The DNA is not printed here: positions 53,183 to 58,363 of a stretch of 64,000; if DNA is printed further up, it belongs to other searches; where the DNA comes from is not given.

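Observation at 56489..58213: Loading subunit begins with an intact C domain plus carrier but has no adenylation domain (C-T-KS-AT-ACP)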

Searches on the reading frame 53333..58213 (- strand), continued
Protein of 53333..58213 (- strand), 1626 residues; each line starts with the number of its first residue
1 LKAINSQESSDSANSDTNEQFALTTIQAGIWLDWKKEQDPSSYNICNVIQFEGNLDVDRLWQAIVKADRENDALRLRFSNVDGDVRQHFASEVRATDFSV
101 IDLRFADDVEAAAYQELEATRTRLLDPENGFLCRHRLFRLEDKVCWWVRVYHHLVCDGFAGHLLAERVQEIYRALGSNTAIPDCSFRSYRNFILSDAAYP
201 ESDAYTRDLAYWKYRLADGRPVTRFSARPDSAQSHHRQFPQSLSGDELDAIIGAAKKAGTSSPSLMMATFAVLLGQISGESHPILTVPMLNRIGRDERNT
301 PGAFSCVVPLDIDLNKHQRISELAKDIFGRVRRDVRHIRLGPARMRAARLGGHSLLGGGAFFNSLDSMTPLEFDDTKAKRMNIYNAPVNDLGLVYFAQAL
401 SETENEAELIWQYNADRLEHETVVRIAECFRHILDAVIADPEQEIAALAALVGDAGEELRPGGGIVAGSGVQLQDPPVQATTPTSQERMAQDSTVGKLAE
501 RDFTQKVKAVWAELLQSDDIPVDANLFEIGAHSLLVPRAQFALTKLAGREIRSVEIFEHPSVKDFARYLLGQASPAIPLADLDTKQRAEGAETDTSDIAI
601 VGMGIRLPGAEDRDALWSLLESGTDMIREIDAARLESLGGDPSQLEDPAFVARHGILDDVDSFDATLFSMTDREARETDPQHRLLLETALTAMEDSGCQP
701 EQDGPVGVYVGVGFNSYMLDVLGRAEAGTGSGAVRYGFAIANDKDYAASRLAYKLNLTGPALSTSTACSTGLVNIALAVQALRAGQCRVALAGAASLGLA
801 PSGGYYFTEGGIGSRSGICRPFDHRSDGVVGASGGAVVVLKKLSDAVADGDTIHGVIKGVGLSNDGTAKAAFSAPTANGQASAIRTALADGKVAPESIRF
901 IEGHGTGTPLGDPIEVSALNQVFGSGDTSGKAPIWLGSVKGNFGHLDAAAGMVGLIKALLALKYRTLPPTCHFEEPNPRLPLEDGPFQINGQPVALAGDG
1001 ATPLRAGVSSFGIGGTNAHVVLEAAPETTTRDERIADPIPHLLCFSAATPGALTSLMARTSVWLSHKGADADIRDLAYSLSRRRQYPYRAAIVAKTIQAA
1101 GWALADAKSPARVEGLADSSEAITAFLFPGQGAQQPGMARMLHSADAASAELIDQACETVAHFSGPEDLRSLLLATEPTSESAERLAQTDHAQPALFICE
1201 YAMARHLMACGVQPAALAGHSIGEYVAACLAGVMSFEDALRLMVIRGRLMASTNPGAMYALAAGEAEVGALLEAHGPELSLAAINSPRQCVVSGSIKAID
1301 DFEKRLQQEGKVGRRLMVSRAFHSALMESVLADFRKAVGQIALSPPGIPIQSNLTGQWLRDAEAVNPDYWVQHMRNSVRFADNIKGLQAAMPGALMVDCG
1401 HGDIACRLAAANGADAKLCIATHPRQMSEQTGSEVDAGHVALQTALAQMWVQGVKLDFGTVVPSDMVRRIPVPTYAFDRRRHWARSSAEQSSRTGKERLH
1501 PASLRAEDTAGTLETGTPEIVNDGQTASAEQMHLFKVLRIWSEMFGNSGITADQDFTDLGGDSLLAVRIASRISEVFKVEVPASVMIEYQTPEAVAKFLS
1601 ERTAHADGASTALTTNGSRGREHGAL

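Call 59: find_encoding_contigs(protein=P0013, flank=10000, max_places=2)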
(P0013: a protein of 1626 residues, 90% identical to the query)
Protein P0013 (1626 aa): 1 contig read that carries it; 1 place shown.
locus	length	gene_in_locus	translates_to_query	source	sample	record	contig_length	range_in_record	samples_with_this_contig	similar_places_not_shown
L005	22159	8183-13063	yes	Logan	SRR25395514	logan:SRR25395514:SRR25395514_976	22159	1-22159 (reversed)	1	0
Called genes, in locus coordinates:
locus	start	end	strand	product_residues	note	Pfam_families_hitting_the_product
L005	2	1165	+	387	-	?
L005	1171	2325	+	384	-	PF02322:Cyt_bd_oxida_II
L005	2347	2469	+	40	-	PF08173:YbgT_YccB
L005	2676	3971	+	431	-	PF07992:Pyr_redox_2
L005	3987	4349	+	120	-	PF17336:DUF5368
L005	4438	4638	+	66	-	-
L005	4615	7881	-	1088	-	PF00668:Condensation, PF00501:AMP-binding, PF13193:AMP-binding_C (weak), PF00550:PP-binding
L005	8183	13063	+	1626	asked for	PF00668:Condensation, PF00550:PP-binding, PF00109:ketoacyl-synt, PF02801:Ketoacyl-synt_C, PF16197:KAsynt_C_assoc, PF22621:CurL-like_PKS_C, PF00698:Acyl_transf_1, PF00550:PP-binding, +1 more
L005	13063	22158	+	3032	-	?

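Call 62: find_homologous_proteins(query=L005:4615-7881:-, max_evalue=1e-100)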
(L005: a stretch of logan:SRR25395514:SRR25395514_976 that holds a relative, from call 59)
Query L005:4615-7881:- (1088 aa): 43 proteins with E <= 1e-100 among 8000 candidates.
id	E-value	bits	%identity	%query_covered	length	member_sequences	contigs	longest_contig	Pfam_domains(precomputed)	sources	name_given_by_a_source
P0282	0.0e+0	2472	100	100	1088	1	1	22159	PF00668.26,PF00550.32,PF00501.35,PF13193.13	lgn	-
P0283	0.0e+0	1301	80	66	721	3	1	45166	PF00550.32,PF00501.35,PF13193.13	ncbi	ncbi:MAG: non-ribosomal peptide synthetase, partial [Pseudomonadota bacterium]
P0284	6.1e-188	645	30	97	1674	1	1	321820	PF00668.26,PF00550.32,PF00501.35,PF13193.13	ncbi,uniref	ncbi:hypothetical protein KNE206_10750 [Kitasatospora sp. NE20-6]|uniref:amino acid adenylation doma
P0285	3.1e-179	616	30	88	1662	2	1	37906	PF00668.26,PF00550.32,PF00501.35,PF13193.13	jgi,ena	-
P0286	5.2e-176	606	31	97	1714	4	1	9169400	PF00668.26,PF00550.32,PF00501.35,PF13193.13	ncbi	-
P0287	2.1e-171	591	30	95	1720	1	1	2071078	PF00668.26,PF00550.32,PF00501.35,PF13193.13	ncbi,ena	-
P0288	7.6e-170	585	29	84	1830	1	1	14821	PF00668.26,PF00550.32,PF00501.35,PF13193.13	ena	-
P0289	4.8e-163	563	34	84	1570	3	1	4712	PF00668.26,PF00550.32,PF00501.35,PF13193.13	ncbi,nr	ncbi:MAG TPA: amino acid adenylation domain-containing protein, partial [Thermoanaerobaculia bacteri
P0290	1.5e-161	558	33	92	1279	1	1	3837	PF00668.26,PF00550.32,PF00501.35,PF13193.13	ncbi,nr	ncbi:MAG: amino acid adenylation domain-containing protein, partial [Gemmatimonadetes bacterium]|nr:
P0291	2.8e-152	527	29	88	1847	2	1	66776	PF00668.26,PF00550.32,PF00501.35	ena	-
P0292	7.8e-150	519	30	95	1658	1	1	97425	PF00668.26,PF00550.32,PF00501.35,PF13193.13,PF00975.27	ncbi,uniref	ncbi:amino acid adenylation domain-containing protein, partial [Streptomyces sp. NPDC090022]|uniref:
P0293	1.3e-144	502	32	97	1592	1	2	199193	PF00668.26,PF00550.32,PF00501.35,PF13193.13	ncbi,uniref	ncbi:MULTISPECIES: amino acid adenylation domain-containing protein, partial [unclassified Kitasatos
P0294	2.1e-138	481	33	72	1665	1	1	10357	PF00668.26,PF00550.32,PF00501.35,PF13193.13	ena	-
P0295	5.4e-135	470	31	92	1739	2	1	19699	PF00668.26,PF00550.32,PF00501.35,PF13193.13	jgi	jgi:mycobactin peptide synthetase MbtE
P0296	8.4e-134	466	33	97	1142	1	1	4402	PF00668.26,PF00550.32,PF18563.7,PF00501.35,PF13193.13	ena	-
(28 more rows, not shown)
